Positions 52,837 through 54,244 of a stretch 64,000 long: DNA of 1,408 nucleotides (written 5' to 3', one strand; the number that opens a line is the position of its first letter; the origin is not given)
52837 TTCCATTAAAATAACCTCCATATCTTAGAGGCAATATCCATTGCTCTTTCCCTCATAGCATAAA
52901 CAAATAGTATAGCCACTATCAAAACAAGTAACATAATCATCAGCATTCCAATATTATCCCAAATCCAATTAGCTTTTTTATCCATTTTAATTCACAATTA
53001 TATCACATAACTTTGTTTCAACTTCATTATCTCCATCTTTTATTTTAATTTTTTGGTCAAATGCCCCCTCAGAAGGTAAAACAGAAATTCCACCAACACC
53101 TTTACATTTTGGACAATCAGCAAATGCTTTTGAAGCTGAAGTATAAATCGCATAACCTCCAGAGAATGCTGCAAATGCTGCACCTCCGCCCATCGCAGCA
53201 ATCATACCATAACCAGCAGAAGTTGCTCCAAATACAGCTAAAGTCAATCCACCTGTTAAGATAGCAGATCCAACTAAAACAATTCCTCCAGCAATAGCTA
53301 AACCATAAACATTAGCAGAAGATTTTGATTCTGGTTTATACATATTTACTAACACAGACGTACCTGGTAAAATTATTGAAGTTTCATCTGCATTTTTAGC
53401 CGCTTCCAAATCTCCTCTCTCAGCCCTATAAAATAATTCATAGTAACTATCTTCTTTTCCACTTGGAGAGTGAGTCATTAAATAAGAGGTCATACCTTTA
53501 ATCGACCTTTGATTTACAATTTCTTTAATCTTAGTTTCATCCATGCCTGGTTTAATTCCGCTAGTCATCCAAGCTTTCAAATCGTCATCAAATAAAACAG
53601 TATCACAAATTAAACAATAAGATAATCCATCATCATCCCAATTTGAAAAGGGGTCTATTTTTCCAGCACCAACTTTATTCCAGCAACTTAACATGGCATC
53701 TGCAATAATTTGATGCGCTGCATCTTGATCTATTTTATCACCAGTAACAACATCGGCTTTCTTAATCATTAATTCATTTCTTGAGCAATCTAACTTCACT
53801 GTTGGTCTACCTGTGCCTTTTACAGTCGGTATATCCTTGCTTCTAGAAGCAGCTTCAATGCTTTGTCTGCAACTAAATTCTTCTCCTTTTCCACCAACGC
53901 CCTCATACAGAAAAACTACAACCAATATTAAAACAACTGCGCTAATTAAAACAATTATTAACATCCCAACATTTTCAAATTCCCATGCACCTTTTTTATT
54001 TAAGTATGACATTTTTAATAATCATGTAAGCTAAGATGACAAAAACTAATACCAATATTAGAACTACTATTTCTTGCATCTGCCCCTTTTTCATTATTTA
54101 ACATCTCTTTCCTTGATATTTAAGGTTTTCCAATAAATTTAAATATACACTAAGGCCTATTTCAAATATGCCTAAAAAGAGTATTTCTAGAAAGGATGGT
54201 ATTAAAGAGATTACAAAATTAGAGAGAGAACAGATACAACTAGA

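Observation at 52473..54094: Hidden array of ultra-short pilin-like peptides (28-43 aa mature) interleaved with larger pilins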

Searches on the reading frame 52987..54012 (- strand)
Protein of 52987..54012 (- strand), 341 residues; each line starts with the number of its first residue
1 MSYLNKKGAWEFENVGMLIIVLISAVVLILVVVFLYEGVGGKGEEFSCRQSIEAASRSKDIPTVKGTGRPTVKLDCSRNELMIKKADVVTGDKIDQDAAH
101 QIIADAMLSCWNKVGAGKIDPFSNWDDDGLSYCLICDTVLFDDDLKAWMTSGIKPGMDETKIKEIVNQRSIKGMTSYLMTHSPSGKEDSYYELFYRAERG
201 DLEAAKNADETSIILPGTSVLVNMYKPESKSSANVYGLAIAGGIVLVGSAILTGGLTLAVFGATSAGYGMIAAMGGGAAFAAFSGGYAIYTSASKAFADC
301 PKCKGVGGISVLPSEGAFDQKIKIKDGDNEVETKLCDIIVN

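Call 6: search_protein_families(library=pfam, max_evalue=0.1, proteins=[window:52987-54012:-])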
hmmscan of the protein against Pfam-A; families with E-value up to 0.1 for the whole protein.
window:52987-54012:- (341 aa): 1 family
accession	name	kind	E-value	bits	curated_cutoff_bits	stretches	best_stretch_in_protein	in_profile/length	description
PF15777.11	Anti-TRAP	-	0.058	13.8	32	0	294-309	27-42/59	Tryptophan RNA-binding attenuator protein inhibitory protein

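Call 8: find_encoding_contigs(protein=window:52987-54012:-, flank=6000, max_places=10)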
Protein window:52987-54012:- (341 aa): no gene with exactly this product is on record in the collection.

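Call 9: find_related_loci(query=window:52987-54012:-, collection=genome_contigs, flank=6000)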
Query window:52987-54012:- (341 aa) in genome_contigs; peptide patterns used: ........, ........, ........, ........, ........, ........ (x = any residue, [..] = any of these).
92 stretches matched a pattern, but none encodes a relative of the query by tblastn (E <= 1e-3).

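Call 10: find_homologous_proteins(query=window:52987-54012:-, max_evalue=0.001)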
Query window:52987-54012:- (341 aa): 21 proteins with E <= 0.001 among 5036 candidates.
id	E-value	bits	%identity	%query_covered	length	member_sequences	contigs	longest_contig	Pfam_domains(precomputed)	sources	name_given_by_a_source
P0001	6.4e-223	757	100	100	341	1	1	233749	-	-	-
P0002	1.0e-81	293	43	91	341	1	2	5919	-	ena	-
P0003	8.7e-80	286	44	100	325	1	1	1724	-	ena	-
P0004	8.5e-76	273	44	100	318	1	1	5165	-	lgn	-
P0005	1.9e-75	272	42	91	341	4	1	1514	-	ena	-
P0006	3.9e-75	271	43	100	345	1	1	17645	-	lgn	-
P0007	4.0e-74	268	43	95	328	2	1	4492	-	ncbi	-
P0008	1.5e-73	266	42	100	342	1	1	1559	-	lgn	-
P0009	7.7e-67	244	39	99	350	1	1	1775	-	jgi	-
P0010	4.5e-55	205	48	63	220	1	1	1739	-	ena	-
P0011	3.2e-50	189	37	99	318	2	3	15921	-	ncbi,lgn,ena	ncbi:MAG: hypothetical protein AABX29_02040 [Nanoarchaeota archaeon]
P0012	4.8e-49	185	35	99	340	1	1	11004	-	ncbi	-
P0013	1.3e-46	177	33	99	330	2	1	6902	-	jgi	-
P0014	4.4e-45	172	33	100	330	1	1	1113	-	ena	-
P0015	4.8e-44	169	34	100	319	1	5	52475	-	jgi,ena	-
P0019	2.6e-37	147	31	96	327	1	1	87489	-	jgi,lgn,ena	jgi:hypothetical protein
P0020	4.5e-36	143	30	93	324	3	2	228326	-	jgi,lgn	jgi:hypothetical protein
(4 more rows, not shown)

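Call 15: find_related_loci(query=A2, collection=genome_contigs, flank=6000)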
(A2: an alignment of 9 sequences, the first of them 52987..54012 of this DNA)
Query A2 (341 aa) in genome_contigs; peptide patterns used: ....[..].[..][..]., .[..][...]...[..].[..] (x = any residue, [..] = any of these).
15 stretches matched a pattern; 6 encode a relative of the query (tblastn E <= 1e-3); 6 distinct loci.
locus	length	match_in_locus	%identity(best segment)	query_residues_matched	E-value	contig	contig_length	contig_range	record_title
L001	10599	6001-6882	39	47-341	9e-58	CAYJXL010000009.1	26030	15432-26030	MAG TPA_asm: Candidatus Woesearchaeota archaeon isolate ERP125453_co1_519 genome assembly, contig: NODE_1643_length_2603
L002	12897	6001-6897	36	47-341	3e-51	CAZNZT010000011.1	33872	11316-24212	MAG TPA_asm: uncultured Methanosarcinales archaeon isolate binchicken_co256_988 genome assembly, contig: NODE_1926_lengt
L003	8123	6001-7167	32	14-341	1e-46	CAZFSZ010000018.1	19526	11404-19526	MAG TPA_asm: uncultured Methanosarcinales archaeon isolate SRP141376_co2_190 genome assembly, contig: NODE_5767_length_1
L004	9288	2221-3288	31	5-341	8e-40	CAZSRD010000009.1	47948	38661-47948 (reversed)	MAG TPA_asm: uncultured Methanosarcinales archaeon isolate SRP178699_co1_479 genome assembly, contig: NODE_645_length_47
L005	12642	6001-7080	30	6-341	4e-39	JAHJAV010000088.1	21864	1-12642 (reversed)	MAG: Nanoarchaeota archaeon isolate Modern_marine.mb.228 Modern_marine.mb.228_k141_1623728, whole genome shotgun sequenc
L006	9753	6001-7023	30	3-341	5e-37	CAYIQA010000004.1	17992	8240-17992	MAG TPA_asm: Candidatus Woesearchaeota archaeon isolate ERP119705_co24_41 genome assembly, contig: NODE_3612_length_1799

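Call 16: find_related_loci(query=A2, collection=metagenome_contigs, flank=6000)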
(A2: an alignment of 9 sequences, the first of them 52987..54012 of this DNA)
Query A2 (341 aa) in metagenome_contigs; peptide patterns used: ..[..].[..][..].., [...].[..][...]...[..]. (x = any residue, [..] = any of these).
132 stretches matched a pattern; 10 encode a relative of the query (tblastn E <= 1e-3); 10 distinct loci.
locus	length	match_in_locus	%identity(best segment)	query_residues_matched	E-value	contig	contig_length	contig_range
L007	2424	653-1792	43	1-341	1e-86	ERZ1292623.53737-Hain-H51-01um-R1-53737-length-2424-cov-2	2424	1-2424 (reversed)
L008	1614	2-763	41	88-341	5e-62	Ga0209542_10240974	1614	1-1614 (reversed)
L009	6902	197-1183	33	3-341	4e-49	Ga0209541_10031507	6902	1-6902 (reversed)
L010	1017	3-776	35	76-341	1e-47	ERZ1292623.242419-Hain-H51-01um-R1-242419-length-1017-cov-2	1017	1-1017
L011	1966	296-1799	29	18-341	7e-44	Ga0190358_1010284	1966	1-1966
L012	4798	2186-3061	30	47-341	3e-42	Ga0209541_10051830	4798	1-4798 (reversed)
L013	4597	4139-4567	35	3-146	3e-22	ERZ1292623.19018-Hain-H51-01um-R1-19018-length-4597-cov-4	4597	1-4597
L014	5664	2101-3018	23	4-295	4e-16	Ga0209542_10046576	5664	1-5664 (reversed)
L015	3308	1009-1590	27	1-194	5e-13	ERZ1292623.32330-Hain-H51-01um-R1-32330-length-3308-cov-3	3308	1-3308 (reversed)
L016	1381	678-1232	24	13-194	2e-9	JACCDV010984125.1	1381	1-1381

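Call 19: find_encoding_contigs(protein=P0006, flank=7000, max_places=2)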
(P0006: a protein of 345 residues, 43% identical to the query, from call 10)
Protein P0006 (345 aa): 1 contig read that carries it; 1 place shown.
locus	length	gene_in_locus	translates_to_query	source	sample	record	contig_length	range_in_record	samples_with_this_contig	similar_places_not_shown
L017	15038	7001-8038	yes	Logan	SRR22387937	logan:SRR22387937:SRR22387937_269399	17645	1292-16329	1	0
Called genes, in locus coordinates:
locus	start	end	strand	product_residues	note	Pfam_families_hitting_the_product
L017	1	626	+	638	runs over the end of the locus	?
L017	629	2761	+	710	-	-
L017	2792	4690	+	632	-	-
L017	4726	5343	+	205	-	-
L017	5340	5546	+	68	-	-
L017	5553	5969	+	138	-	-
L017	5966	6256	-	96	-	-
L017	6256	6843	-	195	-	-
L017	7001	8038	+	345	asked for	-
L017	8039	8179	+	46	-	-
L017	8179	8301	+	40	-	-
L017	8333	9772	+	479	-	-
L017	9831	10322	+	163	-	-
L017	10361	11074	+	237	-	-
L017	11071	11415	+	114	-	-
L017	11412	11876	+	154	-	-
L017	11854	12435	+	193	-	-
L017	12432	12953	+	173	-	-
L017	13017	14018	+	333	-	PF21473:OB_Ssb-like (faint), PF01336:tRNA_anti-codon (weak), PF08646:Rep_fac-A_C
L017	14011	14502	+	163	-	PF04307:YdjM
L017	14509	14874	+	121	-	-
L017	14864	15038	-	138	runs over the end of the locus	-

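Call 20: find_encoding_contigs(protein=P0015, flank=7000, max_places=2)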
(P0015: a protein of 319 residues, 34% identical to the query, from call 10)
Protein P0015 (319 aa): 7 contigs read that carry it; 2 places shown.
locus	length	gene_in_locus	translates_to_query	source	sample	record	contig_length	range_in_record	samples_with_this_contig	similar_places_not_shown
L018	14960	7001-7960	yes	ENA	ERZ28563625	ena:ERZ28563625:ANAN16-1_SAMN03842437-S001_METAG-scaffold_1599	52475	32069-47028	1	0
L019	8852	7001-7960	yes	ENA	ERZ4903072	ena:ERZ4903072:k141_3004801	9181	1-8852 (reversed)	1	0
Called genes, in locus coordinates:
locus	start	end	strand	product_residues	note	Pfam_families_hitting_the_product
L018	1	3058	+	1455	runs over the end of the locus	PF14890:Intein_splicing, PF14528:LAGLIDADG_3, PF01381:HTH_3 (faint), PF00437:T2SSE (weak)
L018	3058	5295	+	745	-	-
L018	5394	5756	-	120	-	PF01850:PIN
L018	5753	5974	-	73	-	-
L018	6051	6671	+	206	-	-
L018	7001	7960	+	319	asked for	-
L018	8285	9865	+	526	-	-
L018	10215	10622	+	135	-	-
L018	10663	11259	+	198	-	-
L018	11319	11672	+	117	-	-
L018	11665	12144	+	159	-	-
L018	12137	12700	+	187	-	-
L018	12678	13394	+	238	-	-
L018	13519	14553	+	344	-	PF01336:tRNA_anti-codon (weak), PF08646:Rep_fac-A_C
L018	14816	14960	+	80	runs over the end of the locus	PF10107:Endonuc_Holl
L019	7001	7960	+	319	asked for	-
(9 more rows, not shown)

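Call 21: find_encoding_contigs(protein=P0019, flank=7000, max_places=1)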
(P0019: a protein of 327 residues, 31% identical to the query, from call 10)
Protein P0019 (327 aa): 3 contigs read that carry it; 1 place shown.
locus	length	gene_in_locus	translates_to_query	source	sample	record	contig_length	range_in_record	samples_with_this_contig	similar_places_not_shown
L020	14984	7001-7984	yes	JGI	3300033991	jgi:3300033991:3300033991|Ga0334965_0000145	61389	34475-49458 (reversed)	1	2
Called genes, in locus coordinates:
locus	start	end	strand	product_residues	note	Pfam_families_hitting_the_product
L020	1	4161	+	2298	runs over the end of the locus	PF13620:CarboxypepD_reg, PF13715:CarbopepD_reg_2 (faint), PF13620:CarboxypepD_reg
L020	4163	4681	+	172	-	-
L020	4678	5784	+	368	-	-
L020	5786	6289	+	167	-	-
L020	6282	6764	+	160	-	-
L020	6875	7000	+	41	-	-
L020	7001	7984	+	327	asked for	-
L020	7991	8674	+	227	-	-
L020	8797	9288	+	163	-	-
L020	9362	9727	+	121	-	-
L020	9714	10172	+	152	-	-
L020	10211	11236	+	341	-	-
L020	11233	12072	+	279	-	-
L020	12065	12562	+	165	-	-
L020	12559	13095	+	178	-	-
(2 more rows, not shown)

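Call 22: find_encoding_contigs(protein=P0020, flank=7000, max_places=1)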
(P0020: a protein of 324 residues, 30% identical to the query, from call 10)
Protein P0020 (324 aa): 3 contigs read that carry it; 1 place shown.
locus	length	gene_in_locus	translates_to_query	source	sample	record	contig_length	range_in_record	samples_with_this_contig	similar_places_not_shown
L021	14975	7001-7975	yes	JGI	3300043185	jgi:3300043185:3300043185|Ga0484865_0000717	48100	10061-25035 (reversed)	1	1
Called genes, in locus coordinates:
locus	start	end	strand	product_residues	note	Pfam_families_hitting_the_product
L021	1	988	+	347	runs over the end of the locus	-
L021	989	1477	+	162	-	-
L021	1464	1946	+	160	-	-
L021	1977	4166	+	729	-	-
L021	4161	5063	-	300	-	PF04014:MazE_antitoxin (weak)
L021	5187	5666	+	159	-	PF01037:AsnC_trans_reg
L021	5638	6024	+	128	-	-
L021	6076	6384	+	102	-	-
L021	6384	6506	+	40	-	-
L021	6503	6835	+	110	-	-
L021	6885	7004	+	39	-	-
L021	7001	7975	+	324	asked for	-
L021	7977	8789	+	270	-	-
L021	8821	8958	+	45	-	-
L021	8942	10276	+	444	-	-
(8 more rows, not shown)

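Call 23: find_encoding_contigs(protein=P0011, flank=7000, max_places=1)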
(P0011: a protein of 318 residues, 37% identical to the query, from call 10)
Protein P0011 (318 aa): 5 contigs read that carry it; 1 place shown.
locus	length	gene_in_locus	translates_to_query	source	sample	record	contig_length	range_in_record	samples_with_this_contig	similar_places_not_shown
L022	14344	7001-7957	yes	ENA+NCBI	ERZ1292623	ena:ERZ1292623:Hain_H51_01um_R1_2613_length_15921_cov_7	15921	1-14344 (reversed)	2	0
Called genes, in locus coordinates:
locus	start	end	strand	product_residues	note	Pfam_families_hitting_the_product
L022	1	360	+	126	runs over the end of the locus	-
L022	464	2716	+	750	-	PF00437:T2SSE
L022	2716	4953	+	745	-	-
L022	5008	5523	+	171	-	PF18765:Polbeta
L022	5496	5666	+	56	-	-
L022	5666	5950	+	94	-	PF01934:HepT-like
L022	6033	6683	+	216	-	-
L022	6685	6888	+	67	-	-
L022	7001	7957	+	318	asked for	-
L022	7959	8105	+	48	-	-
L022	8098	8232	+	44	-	-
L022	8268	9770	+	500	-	PF07719:TPR_2 (faint), PF13174:TPR_6 (faint)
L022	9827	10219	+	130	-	-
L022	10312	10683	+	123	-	-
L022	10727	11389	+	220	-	-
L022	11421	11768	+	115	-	-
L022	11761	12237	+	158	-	-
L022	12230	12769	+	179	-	-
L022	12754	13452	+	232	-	-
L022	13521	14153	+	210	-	PF08279:HTH_11 (weak)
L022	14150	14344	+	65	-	?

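Call 26: search_protein_families(library=ncbifam, max_evalue=1, proteins=[window:52987-54012:-])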
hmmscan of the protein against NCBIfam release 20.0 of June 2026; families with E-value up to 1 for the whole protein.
window:52987-54012:- (341 aa): 0 families

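Call 42: predict_structure(alignment_id=A1)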
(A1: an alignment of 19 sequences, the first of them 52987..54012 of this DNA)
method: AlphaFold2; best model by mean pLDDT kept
length: 341 residues; sequences in the alignment: 19
mean_pLDDT: 71.4   pTM: 0.69
mean pLDDT of the five models: 71.4, 70.6, 69.3, 68.3, 66.0
residues with pLDDT >= 90: 73; 70-90: 139; 50-70: 53; < 50: 76
segments of 3 or more residues with pLDDT < 50: 1-5, 37-40, 65-68, 230-292
pLDDT, mean of each block of 10 residues (from residue 1): 47 72 80 55 75 78 52 81 96 94 95 89 77 92 93 88 89 89 91 78 63 84 79 34 28 30 34 38 42 71 81 76 73 84 86
secondary structure, 60 per line:
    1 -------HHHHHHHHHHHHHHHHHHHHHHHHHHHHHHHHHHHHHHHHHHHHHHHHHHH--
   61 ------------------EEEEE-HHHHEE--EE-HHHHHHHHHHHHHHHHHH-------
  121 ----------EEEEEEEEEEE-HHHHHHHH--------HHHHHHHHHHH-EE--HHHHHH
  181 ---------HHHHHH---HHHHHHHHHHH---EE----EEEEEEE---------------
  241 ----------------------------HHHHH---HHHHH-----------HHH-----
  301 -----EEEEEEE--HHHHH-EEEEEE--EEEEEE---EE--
elements in order: H8-58 E79-83 H85-88 H96-113 E131-141 H143-150 H159-169 H175-180 H190-195 H199-209 E219-225 H269-273 H277-281 E306-312 H315-319 E321-326 E329-334

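Call 45: fold_search(model_id=the predicted structure, library=pdb)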
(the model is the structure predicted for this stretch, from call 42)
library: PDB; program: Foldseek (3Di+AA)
matches with E <= 10: 18; with E <= 0.001: 0
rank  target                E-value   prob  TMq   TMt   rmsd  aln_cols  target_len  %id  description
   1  9vvq_K                2.4e-01  0.11  0.11  0.11  12.0       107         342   13  Structure of the bacteriophage E1004 capsid (released 2025-11-12)
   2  9vvq_I                4.6e-01  0.08  0.10  0.10  11.3       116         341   16  Structure of the bacteriophage E1004 capsid (released 2025-11-12)
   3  8eld_B                1.2e+00  0.04  0.11  0.11  10.6        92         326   14  Bacteriophage HRP29 Icosohedral Reconstruction (released 2023-09-27)
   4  3j98_A                2.6e+00  0.06  0.12  0.07   8.2        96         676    7  Structure of 20S supercomplex determined by single particle cryoelectron microscopy (State IIIa) (released 2015-01-28)
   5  8bfl_A                3.3e+00  0.02  0.12  0.08   9.0        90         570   13  Jumbo Phage phi-kp24 empty capsid hexamers (released 2022-12-07)
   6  5x7j_A                3.6e+00  0.03  0.11  0.18   9.4       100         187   11  Crystal structure of thymidylate kinase from thermus thermophilus HB8 (released 2018-03-07)
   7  3j95_A                3.8e+00  0.04  0.12  0.09   8.2        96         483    7  Structure of ADP-bound N-ethylmaleimide sensitive factor determined by single particle cryoelectron microscopy (released 2015-01-28)
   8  5zax_B                3.8e+00  0.03  0.11  0.18   9.7       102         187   12  Crystal structure of thymidylate kinase in complex with ADP, TDP and TMP from thermus thermophilus HB8 (released 2018-12-19)
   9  9zng_BT               5.2e+00  0.06  0.06  0.18   2.4        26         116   27  Cryo-EM structure of the Methanosarcina acetivorans 70S ribosome in complex with SriD (released 2026-01-28)
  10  3i9v_1                5.5e+00  0.01  0.07  0.06  16.6       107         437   17  Crystal structure of the hydrophilic domain of respiratory complex I from Thermus thermophilus, oxidized, 2 mol/ASU (released 2009-09-15)
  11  5x8c_B                6.6e+00  0.02  0.10  0.17  10.0       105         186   10  AMPPCP and TMP bound crystal structure of thymidylate kinase from thermus thermophilus HB8 (released 2018-03-14)
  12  4esh                  8.0e+00  0.01  0.10  0.14   7.8       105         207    7  The crystal structure of thymidylate kinase from Pseudomonas aeruginosa PAO1 in complex with deoxythymidine. (released 2012-05-23)
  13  3j94_A                8.5e+00  0.01  0.12  0.09  19.5       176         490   11  Structure of ATP-bound N-ethylmaleimide sensitive factor determined by single particle cryoelectron microscopy (released 2015-01-28)
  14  4r27_A                9.7e+00  0.03  0.14  0.12   6.6       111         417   10  Crystal structure of beta-glycosidase BGL167 (released 2015-05-27)
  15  9bui_E                9.7e+00  0.02  0.13  0.13   7.2        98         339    9  M1A Midnolin-Proteasome (with Ubl) (released 2025-06-11)
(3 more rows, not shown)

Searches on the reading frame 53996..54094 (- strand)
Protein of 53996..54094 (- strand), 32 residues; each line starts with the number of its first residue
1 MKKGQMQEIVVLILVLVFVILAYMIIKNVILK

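Call 6: search_protein_families(library=pfam, max_evalue=0.1, proteins=[window:53996-54094:-])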
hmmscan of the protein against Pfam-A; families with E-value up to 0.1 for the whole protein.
window:53996-54094:- (32 aa): 0 families

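Call 26: search_protein_families(library=ncbifam, max_evalue=1, proteins=[window:53996-54094:-])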
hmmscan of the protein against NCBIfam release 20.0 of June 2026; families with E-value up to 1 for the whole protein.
window:53996-54094:- (32 aa): 0 families

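Call 35: list_cluster_members(proteins=[window:53999-54094:-, window:52723-52842:-, window:52723-52857:-, window:52845-52985:-, window:52476-52718:-, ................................, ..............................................])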
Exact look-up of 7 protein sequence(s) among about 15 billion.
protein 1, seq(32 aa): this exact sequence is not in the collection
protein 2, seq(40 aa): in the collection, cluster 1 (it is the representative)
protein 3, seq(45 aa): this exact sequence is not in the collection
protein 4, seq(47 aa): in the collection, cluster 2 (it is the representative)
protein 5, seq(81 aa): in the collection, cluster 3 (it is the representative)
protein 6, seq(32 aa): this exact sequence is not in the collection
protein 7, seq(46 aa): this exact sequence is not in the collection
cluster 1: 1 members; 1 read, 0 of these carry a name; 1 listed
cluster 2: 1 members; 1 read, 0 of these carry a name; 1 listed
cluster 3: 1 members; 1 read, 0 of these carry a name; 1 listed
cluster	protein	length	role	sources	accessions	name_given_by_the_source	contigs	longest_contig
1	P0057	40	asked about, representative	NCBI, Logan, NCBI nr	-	-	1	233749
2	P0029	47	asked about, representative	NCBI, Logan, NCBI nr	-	-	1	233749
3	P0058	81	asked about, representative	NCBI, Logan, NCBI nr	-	-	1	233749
